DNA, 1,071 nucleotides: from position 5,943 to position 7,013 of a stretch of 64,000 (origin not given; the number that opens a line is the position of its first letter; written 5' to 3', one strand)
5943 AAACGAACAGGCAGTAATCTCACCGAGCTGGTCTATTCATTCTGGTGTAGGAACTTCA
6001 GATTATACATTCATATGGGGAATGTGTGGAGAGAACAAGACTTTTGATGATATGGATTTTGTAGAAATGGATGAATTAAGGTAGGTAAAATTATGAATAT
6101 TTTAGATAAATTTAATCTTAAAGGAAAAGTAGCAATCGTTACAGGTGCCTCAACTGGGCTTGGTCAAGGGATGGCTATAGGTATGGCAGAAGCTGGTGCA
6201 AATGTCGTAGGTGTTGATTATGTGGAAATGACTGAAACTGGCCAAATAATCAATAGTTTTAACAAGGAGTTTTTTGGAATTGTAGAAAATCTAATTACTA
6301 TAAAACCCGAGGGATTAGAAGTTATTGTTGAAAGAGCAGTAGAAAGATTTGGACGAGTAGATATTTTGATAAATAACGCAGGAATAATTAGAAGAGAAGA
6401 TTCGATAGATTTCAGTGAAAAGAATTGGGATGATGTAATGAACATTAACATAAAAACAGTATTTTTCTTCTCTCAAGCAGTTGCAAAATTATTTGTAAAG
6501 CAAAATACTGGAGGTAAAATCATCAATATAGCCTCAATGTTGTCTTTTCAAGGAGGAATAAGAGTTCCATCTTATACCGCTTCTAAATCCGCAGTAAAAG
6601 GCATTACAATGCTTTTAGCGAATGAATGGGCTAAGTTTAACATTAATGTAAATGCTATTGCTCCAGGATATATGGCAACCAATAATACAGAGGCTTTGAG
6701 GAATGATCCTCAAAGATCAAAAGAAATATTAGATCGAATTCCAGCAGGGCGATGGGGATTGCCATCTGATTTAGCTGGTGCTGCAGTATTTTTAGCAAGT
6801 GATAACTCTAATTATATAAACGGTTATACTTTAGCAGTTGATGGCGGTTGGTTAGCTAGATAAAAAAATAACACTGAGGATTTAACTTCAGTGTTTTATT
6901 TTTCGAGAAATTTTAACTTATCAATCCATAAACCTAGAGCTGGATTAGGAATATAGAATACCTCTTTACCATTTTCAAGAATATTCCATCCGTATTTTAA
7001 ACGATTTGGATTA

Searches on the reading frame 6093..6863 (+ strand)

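Call 10: search_protein_families(library=ncbifam, proteins=[window:6093-6863:+], max_evalue=0.00001)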
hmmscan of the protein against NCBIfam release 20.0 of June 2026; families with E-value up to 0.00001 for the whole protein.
window:6093-6863:+ (256 aa): 219 families (the best 25 are shown)
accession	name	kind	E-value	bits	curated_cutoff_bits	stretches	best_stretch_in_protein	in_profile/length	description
NF006528.0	PRK08993.1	subfamily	8.8e-129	428.3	430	1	3-256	2-253/253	2-dehydro-3-deoxy-D-gluconate 5-dehydrogenase KduD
TIGR01832.1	kduD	equivalog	2.6e-119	397.3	338.85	1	7-256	1-248/248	2-dehydro-3-deoxy-D-gluconate 5-dehydrogenase KduD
NF005390.0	PRK06935.1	equivalog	1.9e-101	338.8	369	1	4-256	8-258/258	2-dehydro-3-deoxy-D-gluconate 5-dehydrogenase KduD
NF005559.1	PRK07231.1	subfamily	4.1e-64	216.5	215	1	9-254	2-248/249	glucose 1-dehydrogenase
NF005488.0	PRK07097.1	equivalog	1.3e-63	214.6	369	1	4-255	3-259/266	gluconate 5-dehydrogenase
NF005983.0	PRK08085.1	equivalog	7.1e-63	212.6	408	1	5-255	3-252/254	gluconate 5-dehydrogenase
NF006070.0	PRK08213.1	subfamily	1.7e-61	208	279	1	1-253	2-256/259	gluconate 5-dehydrogenase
NF005711.0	PRK07523.1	subfamily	3.3e-59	200.6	413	1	5-253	4-251/255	SDR family oxidoreductase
NF005309.0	PRK06841.1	subfamily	1.9e-57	194.7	286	1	5-253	9-252/255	GolD/DthD family dehydrogenase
TIGR01830.1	3oxo_ACP_reduc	equivalog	4.2e-56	190.3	297.75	1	14-252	1-237/239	3-oxoacyl-[acyl-carrier-protein] reductase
NF004791.0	PRK06138.1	equivalog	6.7e-55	186.1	312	1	8-255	2-251/252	SDR family oxidoreductase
NF004778.0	PRK06124.1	equivalog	3.5e-54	183.9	303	1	1-255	1-254/256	SDR family oxidoreductase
NF004197.0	PRK05653.1-1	equivalog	4.3e-54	183.8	332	1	8-253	4-246/249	3-oxoacyl-ACP reductase FabG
NF004198.0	PRK05653.1-3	equivalog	5e-54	183.4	296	1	9-253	5-246/248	3-oxoacyl-ACP reductase FabG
NF052558.1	MBtsdlDhBudC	equivalog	6.6e-53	179.8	270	1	10-255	2-243/250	meso-2,3-butanediol dehydrogenase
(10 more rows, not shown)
